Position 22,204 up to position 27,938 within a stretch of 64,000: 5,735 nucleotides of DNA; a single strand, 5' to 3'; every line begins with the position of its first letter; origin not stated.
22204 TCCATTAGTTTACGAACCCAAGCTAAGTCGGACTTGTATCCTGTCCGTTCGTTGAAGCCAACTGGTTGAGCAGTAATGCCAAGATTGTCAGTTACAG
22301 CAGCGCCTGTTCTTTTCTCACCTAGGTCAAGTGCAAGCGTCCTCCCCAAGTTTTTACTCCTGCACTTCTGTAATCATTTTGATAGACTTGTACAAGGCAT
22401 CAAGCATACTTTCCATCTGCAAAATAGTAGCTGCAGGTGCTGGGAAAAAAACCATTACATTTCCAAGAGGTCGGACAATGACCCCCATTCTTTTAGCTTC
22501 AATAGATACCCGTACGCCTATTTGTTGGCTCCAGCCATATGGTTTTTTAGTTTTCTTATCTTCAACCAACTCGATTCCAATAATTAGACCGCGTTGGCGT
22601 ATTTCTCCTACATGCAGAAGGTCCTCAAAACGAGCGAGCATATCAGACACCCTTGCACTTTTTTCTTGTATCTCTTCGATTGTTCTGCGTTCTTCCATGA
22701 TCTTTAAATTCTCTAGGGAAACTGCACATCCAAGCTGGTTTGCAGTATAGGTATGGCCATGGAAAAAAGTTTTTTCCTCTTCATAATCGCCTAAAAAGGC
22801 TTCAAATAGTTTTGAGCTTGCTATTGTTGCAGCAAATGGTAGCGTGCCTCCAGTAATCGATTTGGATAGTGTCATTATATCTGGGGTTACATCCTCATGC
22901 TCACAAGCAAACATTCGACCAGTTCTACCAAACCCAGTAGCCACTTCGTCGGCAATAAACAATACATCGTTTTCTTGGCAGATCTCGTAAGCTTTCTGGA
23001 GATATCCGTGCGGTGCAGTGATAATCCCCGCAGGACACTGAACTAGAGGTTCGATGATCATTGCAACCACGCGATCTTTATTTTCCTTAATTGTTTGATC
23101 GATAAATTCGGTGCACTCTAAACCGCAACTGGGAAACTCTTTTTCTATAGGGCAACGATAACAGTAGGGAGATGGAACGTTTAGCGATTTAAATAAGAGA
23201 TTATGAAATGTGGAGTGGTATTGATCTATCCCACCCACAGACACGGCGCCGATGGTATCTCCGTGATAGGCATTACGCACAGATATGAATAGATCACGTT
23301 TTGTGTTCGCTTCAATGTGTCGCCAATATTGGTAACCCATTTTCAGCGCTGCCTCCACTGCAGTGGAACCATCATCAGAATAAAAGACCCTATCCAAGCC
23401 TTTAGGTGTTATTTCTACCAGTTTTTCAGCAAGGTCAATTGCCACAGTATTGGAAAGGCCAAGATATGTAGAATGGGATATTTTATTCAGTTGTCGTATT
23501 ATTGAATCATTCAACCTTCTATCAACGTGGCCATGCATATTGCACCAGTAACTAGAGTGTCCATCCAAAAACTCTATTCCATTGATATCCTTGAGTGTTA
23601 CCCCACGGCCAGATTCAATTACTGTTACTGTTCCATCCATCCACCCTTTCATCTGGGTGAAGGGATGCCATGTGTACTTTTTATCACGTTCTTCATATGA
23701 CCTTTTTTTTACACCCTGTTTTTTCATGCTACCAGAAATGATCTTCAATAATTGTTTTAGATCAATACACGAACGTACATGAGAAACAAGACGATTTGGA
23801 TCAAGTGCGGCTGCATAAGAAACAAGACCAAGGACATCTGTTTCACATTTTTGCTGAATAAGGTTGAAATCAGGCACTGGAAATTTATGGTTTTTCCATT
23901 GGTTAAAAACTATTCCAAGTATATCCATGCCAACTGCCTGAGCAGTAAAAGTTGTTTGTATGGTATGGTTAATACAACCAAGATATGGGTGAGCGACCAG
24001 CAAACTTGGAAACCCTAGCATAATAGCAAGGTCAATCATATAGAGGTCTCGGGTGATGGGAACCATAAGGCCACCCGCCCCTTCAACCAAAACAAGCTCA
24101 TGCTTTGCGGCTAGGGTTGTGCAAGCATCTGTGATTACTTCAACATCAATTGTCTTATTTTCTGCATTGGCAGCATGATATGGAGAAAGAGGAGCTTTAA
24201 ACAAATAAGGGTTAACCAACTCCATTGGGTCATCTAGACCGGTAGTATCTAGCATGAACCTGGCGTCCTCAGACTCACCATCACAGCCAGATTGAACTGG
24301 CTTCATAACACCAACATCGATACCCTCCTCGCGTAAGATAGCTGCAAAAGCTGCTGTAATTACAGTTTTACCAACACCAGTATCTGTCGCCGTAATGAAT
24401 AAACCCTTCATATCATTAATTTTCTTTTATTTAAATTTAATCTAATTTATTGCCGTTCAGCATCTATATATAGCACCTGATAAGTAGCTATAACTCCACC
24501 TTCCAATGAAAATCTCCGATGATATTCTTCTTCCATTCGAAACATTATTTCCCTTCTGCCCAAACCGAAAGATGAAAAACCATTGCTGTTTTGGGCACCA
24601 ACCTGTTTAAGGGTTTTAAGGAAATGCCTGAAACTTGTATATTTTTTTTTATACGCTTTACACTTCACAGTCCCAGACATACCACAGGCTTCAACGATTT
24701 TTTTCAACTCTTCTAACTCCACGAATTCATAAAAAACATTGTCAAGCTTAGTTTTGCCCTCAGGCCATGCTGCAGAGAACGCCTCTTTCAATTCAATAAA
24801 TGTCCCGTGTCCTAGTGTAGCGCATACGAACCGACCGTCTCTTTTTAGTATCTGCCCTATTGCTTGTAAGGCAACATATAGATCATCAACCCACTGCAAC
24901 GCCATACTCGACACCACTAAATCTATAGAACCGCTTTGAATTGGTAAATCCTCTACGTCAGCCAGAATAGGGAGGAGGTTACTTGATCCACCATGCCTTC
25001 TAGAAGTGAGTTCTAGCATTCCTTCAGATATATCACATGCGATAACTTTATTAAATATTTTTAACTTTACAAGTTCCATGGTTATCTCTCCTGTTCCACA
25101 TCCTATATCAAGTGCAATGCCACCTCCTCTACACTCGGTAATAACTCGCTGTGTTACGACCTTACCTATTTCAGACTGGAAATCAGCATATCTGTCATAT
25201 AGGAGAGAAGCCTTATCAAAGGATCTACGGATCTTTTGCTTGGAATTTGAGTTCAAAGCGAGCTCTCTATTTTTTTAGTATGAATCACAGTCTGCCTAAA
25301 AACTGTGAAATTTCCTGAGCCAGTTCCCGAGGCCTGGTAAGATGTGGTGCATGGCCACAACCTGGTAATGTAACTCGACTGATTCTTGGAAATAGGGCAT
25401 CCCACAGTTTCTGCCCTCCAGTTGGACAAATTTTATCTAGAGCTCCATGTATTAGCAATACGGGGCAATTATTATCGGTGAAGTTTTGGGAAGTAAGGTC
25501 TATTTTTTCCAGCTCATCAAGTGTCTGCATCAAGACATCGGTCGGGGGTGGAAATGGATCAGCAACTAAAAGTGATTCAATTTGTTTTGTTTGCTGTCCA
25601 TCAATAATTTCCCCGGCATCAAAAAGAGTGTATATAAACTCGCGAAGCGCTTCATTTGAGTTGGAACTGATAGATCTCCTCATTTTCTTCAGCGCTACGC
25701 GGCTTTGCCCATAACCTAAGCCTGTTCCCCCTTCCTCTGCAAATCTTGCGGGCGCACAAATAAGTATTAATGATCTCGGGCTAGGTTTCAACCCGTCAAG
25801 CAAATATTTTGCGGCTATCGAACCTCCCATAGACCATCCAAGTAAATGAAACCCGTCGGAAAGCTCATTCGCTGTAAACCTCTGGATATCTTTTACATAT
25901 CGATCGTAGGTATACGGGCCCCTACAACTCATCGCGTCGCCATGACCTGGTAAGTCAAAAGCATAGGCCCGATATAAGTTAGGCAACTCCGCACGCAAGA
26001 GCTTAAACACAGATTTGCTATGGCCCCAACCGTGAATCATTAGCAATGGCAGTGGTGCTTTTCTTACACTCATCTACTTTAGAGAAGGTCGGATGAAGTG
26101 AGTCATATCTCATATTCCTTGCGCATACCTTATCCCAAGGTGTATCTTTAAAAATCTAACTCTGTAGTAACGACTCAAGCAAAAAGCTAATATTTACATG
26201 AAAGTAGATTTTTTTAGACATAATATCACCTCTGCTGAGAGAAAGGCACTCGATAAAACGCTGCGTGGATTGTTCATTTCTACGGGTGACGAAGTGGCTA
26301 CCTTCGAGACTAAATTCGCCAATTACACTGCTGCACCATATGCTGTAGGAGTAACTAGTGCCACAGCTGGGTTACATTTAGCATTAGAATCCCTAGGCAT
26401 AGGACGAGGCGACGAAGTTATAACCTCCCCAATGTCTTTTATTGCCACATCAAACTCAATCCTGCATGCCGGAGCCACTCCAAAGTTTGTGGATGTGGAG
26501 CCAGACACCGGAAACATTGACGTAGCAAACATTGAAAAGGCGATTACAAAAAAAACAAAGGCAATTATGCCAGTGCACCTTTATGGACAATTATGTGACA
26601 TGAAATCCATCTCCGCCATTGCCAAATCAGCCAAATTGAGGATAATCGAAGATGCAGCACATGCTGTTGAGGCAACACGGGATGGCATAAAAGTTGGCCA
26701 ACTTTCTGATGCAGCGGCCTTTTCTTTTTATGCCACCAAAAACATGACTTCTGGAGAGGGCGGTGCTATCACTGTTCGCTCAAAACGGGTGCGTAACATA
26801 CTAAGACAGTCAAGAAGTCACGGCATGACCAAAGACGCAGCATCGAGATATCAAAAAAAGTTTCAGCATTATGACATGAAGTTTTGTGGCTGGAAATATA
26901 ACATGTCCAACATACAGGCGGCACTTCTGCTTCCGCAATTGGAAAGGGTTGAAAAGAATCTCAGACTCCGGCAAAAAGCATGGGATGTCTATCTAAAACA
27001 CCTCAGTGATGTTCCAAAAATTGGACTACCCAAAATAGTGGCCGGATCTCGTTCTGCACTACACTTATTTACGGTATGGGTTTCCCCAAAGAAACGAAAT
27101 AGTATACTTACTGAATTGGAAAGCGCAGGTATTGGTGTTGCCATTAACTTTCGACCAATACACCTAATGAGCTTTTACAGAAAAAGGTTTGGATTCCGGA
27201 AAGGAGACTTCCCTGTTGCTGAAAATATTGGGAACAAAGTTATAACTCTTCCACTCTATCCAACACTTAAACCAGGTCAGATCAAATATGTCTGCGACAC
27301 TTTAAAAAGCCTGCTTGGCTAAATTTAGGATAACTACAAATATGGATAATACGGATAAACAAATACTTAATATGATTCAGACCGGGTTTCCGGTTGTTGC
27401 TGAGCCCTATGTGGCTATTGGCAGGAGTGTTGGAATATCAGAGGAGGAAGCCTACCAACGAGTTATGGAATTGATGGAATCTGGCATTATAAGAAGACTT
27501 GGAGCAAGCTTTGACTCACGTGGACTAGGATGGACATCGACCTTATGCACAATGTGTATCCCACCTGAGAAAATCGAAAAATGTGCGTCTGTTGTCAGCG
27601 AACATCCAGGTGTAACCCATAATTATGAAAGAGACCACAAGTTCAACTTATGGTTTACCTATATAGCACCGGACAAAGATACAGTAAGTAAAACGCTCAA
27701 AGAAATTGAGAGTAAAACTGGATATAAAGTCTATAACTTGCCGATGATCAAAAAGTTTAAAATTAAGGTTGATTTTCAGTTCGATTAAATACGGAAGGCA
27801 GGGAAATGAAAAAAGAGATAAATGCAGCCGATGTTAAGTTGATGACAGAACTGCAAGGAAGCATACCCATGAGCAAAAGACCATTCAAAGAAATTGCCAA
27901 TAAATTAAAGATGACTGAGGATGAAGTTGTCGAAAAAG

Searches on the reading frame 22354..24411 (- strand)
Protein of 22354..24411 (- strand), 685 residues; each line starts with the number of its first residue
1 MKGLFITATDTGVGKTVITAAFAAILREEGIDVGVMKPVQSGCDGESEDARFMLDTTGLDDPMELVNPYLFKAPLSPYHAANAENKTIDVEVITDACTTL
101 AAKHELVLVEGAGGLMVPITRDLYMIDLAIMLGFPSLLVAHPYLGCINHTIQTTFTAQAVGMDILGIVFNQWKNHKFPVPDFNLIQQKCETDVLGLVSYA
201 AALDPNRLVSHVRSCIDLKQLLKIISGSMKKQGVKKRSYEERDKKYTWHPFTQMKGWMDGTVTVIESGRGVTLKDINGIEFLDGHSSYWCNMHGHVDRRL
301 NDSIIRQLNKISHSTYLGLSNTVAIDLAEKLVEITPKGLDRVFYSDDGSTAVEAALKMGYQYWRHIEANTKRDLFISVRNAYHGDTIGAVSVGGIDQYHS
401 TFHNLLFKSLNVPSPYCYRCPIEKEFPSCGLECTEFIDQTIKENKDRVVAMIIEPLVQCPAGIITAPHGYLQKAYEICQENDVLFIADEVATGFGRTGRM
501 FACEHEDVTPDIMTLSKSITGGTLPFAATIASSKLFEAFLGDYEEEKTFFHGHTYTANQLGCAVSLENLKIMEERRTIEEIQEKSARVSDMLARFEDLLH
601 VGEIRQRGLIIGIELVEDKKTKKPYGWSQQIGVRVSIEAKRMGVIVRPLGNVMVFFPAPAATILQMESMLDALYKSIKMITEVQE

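Call 61: search_protein_families(library=pfam, proteins=[window:22354-24411:-], max_evalue=0.00001)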
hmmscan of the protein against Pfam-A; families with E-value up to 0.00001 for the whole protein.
window:22354-24411:- (685 aa): 3 families
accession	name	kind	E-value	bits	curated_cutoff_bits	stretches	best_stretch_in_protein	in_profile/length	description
PF00202.27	Aminotran_3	-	4.3e-96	322.5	30.5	1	261-674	9-400/403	Aminotransferase class-III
PF13500.12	AAA_26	-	9.2e-48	163.2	27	1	2-205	1-196/198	AAA domain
PF01656.29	CbiA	-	3.6e-09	37.1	25.4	1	5-203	2-115/125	CobQ/CobB/MinD/ParA nucleotide binding domain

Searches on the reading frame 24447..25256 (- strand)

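Call 61: search_protein_families(library=pfam, proteins=[window:24447-25256:-], max_evalue=0.00001)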
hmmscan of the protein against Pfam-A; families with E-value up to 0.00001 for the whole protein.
window:24447-25256:- (269 aa): 6 families
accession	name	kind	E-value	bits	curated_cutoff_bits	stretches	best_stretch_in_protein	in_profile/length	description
PF08241.18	Methyltransf_11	-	4.4e-21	75.8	21.2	1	49-145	1-95/95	Methyltransferase domain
PF13649.12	Methyltransf_25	-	1.1e-17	64.9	27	1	49-141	2-97/97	Methyltransferase domain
PF01209.24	Ubie_methyltran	-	8.5e-16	58.4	20.1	1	5-161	5-167/233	ubiE/COQ5 methyltransferase family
PF08242.18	Methyltransf_12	-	2.9e-14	54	30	1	49-143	1-98/98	Methyltransferase domain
PF13847.12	Methyltransf_31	-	1.8e-13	50.8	27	1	47-158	6-116/145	Methyltransferase domain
PF13489.12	Methyltransf_23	-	3.1e-11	43.7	27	1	36-151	14-122/164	Methyltransferase domain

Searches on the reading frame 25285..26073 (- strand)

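Call 62: search_protein_families(library=pfam, proteins=[window:25285-26073:-], max_evalue=0.00001)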
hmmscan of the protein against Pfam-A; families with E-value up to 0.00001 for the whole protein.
window:25285-26073:- (262 aa): 4 families
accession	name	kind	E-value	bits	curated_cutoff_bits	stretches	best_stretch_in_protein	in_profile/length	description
PF12697.13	Abhydrolase_6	-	1.9e-26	94.5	26.3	1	10-253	1-216/217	Alpha/beta hydrolase family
PF00561.26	Abhydrolase_1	-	1.2e-19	71.5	25.8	1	9-248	2-245/245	alpha/beta hydrolase fold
PF12146.15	Hydrolase_4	-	2e-13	50.7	27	1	11-241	8-232/239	Serine aminopeptidase, S33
PF00975.26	Thioesterase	-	6.4e-06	27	26.4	1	9-159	2-158/226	Thioesterase domain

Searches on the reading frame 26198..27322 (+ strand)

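Call 62: search_protein_families(library=pfam, proteins=[window:26198-27322:+], max_evalue=0.00001)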
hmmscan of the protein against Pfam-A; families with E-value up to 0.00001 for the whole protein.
window:26198-27322:+ (374 aa): 3 families
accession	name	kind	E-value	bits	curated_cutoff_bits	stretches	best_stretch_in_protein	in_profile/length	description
PF01041.23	DegT_DnrJ_EryC1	-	2.8e-117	392.4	19.8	1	10-369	3-359/360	DegT/DnrJ/EryC1/StrS aminotransferase family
PF00266.25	Aminotran_5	-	1e-07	31.7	21.5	1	34-314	46-335/371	Aminotransferase class-V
PF01212.27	Beta_elim_lyase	-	3.3e-07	30.4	27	1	32-209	33-227/288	Beta-eliminating lyase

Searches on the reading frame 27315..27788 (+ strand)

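Call 62: search_protein_families(library=pfam, proteins=[window:27315-27788:+], max_evalue=0.00001)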
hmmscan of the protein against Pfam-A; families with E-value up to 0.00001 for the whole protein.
window:27315-27788:+ (157 aa): 3 families
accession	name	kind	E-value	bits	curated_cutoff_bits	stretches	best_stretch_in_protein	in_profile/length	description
PF17805.7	AsnC_trans_reg2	-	1.1e-21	77.2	27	1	71-149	2-86/86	AsnC-like ligand binding domain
PF22451.2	NirdL-like_HTH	-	5.7e-18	64.7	27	1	14-60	1-47/47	Siroheme decarboxylase NirDL-like HTH domain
PF13404.12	HTH_AsnC-type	-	2.6e-06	27.6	27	1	10-53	1-41/42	AsnC-type helix-turn-helix domain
